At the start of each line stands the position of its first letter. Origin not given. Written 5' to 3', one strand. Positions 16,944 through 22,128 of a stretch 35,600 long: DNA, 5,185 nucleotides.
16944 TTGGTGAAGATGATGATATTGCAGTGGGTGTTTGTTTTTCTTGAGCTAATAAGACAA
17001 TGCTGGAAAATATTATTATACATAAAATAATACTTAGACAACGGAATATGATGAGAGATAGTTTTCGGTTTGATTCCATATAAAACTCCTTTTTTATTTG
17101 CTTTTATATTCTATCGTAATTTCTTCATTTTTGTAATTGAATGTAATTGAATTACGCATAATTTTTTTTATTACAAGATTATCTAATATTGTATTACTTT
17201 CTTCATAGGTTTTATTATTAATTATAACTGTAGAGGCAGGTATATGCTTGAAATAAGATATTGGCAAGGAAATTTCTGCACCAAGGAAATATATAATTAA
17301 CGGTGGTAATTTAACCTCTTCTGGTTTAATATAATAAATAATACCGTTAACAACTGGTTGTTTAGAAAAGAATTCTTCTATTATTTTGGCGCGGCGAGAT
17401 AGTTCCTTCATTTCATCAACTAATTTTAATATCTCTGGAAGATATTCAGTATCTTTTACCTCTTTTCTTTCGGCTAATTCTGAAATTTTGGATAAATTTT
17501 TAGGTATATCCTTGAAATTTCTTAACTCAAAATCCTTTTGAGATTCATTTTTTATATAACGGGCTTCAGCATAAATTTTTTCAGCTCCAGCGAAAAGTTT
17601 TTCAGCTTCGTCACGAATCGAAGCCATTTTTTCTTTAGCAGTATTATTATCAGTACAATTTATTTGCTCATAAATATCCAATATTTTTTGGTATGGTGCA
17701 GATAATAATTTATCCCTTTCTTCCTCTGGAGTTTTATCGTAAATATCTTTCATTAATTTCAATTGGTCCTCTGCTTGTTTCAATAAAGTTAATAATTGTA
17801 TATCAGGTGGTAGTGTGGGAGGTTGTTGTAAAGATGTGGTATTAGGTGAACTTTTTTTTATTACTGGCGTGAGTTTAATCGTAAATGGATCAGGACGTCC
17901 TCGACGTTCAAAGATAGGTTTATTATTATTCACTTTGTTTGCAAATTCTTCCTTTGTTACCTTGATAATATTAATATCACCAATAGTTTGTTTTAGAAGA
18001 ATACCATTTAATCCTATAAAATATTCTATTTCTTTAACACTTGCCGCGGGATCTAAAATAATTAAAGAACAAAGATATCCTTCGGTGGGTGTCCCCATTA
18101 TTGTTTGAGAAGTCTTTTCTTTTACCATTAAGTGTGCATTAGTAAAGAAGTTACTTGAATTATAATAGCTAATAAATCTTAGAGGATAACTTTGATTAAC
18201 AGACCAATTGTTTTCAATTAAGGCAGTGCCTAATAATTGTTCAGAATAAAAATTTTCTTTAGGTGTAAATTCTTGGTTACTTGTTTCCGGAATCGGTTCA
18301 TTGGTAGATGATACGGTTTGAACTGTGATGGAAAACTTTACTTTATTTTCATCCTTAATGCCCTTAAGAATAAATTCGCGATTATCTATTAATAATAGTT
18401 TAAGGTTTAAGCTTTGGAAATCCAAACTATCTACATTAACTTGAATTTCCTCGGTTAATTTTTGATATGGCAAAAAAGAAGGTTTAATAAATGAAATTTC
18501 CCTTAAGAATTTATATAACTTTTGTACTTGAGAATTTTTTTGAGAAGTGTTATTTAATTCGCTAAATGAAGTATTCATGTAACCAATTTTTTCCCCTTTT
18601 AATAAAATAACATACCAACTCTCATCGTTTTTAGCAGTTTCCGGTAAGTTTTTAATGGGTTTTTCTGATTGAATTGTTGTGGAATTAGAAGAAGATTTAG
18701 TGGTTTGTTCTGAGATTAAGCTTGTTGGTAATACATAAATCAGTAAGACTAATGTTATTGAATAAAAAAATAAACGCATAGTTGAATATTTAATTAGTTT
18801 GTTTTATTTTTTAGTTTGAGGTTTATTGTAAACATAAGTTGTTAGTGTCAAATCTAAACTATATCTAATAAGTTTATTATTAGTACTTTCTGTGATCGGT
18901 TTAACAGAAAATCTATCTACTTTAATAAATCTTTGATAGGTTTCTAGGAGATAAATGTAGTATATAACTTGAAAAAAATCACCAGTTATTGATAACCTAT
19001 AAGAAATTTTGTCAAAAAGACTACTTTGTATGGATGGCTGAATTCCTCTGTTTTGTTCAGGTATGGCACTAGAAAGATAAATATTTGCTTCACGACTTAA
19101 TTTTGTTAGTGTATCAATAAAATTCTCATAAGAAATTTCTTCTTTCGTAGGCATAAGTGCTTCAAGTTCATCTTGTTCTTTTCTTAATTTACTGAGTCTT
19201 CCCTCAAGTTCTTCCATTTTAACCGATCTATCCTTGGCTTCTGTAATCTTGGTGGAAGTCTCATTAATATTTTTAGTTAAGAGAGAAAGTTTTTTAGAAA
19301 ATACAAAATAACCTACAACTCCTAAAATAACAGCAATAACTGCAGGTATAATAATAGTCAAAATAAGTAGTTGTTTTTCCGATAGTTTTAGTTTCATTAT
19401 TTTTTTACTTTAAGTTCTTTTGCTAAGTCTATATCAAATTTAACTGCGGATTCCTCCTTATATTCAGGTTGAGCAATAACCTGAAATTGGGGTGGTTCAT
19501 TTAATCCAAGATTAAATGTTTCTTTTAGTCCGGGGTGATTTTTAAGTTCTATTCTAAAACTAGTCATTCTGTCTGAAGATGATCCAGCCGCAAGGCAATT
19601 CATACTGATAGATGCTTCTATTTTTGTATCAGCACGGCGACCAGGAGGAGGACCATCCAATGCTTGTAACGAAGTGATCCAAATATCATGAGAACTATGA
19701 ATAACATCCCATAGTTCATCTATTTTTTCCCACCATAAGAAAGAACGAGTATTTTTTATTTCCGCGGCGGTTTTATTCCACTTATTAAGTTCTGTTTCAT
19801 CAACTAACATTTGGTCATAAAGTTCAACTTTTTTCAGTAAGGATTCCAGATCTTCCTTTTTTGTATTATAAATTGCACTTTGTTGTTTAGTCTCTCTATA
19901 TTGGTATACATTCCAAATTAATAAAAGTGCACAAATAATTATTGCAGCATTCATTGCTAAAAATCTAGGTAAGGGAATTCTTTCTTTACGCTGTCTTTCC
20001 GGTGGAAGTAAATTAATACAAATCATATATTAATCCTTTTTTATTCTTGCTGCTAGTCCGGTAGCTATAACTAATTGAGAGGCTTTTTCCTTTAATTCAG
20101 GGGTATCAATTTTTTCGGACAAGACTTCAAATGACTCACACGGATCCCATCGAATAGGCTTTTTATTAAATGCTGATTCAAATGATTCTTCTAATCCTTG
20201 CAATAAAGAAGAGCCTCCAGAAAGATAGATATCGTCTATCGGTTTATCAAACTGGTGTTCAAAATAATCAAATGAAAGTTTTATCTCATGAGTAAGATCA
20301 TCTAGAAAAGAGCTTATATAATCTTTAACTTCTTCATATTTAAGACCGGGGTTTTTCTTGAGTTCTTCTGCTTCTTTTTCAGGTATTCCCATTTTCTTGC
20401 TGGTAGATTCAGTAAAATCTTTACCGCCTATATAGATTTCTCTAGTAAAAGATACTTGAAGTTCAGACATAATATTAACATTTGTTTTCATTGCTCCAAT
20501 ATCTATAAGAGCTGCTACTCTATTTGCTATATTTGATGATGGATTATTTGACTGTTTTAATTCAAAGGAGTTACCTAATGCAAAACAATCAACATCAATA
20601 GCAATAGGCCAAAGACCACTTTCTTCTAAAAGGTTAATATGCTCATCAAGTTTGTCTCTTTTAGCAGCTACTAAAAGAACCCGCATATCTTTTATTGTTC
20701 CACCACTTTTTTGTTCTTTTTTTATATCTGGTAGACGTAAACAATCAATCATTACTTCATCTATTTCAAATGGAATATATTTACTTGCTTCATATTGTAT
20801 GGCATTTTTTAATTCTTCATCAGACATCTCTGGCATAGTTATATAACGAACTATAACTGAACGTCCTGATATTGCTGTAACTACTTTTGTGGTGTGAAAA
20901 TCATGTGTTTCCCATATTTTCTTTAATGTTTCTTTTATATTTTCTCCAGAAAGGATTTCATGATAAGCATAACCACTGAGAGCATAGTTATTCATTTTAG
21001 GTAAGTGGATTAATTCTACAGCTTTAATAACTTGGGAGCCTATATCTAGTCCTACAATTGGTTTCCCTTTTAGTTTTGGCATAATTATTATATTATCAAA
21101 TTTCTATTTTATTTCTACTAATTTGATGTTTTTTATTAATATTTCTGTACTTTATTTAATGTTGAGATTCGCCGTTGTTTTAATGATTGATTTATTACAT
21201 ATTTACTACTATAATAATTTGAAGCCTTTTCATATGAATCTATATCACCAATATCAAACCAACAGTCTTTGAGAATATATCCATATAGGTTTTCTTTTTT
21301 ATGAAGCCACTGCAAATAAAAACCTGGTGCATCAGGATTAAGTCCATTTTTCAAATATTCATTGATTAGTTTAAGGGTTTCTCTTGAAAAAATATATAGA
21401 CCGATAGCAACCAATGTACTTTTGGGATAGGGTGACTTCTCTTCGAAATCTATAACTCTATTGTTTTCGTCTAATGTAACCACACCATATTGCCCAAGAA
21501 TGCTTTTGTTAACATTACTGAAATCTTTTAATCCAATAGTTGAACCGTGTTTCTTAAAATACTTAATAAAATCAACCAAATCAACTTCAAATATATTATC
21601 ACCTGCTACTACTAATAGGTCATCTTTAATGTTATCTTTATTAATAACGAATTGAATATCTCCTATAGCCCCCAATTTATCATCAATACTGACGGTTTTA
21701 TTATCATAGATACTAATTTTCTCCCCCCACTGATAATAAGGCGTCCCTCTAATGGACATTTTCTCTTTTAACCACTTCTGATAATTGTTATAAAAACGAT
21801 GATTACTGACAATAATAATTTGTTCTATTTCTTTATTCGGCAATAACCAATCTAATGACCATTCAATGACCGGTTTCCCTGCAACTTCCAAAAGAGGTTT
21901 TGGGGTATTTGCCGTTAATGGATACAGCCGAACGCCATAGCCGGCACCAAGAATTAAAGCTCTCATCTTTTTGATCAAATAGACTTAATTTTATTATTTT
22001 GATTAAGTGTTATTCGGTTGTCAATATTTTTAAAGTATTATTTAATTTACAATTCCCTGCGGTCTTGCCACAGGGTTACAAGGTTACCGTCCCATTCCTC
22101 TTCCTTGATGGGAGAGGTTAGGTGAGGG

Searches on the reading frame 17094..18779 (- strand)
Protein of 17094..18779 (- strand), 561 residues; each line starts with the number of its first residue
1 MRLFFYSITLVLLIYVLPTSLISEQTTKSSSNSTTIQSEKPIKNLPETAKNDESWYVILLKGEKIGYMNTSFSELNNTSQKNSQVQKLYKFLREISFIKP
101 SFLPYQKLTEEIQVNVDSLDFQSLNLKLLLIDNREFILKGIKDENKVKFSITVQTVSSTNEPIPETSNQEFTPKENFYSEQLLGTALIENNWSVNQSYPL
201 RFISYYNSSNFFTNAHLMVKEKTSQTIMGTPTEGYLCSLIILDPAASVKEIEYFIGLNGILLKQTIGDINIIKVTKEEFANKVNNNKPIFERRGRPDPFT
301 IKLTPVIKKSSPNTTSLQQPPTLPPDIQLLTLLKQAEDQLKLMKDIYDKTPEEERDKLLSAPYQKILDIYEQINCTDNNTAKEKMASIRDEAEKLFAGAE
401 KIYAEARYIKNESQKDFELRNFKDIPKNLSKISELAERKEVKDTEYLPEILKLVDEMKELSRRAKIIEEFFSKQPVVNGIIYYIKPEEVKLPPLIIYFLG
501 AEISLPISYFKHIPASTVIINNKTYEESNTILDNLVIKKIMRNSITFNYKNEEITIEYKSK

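Call 66: search_protein_families(library=pfam, proteins=[window:17094-18779:-], max_evalue=0.01)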
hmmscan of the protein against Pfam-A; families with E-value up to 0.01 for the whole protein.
window:17094-18779:- (561 aa): 1 family
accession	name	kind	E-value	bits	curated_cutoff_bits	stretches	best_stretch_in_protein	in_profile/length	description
PF16537.11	T2SSB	-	2.1e-05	24.5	28.4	1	512-557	13-59/60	Type II secretion system protein B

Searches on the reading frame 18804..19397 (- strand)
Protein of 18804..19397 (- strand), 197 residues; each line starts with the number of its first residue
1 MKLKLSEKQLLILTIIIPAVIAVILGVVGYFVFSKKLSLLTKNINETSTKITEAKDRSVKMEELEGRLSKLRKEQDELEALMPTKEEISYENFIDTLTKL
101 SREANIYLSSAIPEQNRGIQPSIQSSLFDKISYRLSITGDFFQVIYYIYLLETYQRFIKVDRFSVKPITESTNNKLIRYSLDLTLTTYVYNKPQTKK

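Call 21: search_protein_families(library=pfam, proteins=[window:18804-19397:-], max_evalue=0.001)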
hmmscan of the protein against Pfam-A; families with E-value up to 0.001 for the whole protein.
window:18804-19397:- (197 aa): 2 families
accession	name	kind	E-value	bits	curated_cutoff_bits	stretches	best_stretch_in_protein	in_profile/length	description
PF04350.18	PilO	-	1.7e-06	28.7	22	1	41-191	5-144/145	Pilus assembly protein, PilO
PF10741.14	T2SSM_b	-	7e-05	23.1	21.7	1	121-190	41-110/111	Type II secretion system (T2SS), protein M subtype b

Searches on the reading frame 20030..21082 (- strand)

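Call 21: search_protein_families(library=pfam, proteins=[window:20030-21082:-], max_evalue=0.001)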
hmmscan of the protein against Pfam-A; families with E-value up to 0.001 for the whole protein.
window:20030-21082:- (350 aa): 3 families
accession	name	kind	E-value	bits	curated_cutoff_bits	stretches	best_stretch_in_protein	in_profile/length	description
PF11104.14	PilM_2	-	7.1e-60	203.2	27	1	11-346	1-338/340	Type IV pilus assembly protein PilM;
PF14450.12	FtsA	-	6.1e-13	49.7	31.8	1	191-310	1-107/127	Cell division protein FtsA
PF06723.19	MreB_Mbl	-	7.2e-07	28.8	27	0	192-251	149-214/327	MreB/Mbl protein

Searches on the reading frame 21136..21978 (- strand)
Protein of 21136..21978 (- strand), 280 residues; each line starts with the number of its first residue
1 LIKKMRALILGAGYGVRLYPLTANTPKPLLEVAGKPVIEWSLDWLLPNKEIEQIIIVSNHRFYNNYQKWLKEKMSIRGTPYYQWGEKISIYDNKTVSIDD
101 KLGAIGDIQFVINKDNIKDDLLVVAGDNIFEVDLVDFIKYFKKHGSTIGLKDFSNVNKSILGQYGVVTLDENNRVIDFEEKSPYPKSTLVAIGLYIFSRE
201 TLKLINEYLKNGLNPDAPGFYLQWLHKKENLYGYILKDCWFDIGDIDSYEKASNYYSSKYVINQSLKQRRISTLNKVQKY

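Call 21: search_protein_families(library=pfam, proteins=[window:21136-21978:-], max_evalue=0.001)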
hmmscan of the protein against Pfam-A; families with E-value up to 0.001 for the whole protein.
window:21136-21978:- (280 aa): 3 families
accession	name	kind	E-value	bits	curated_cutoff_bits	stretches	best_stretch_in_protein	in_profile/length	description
PF00483.29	NTP_transferase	-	1e-35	124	21.2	1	7-257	2-243/245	Nucleotidyl transferase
PF12804.13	NTP_transf_3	-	2.3e-06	28.3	27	1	7-67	1-52/160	MobA-like NTP transferase domain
PF01128.25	IspD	-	4e-06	27.2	27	1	6-71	2-64/221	2-C-methyl-D-erythritol 4-phosphate cytidylyltransferase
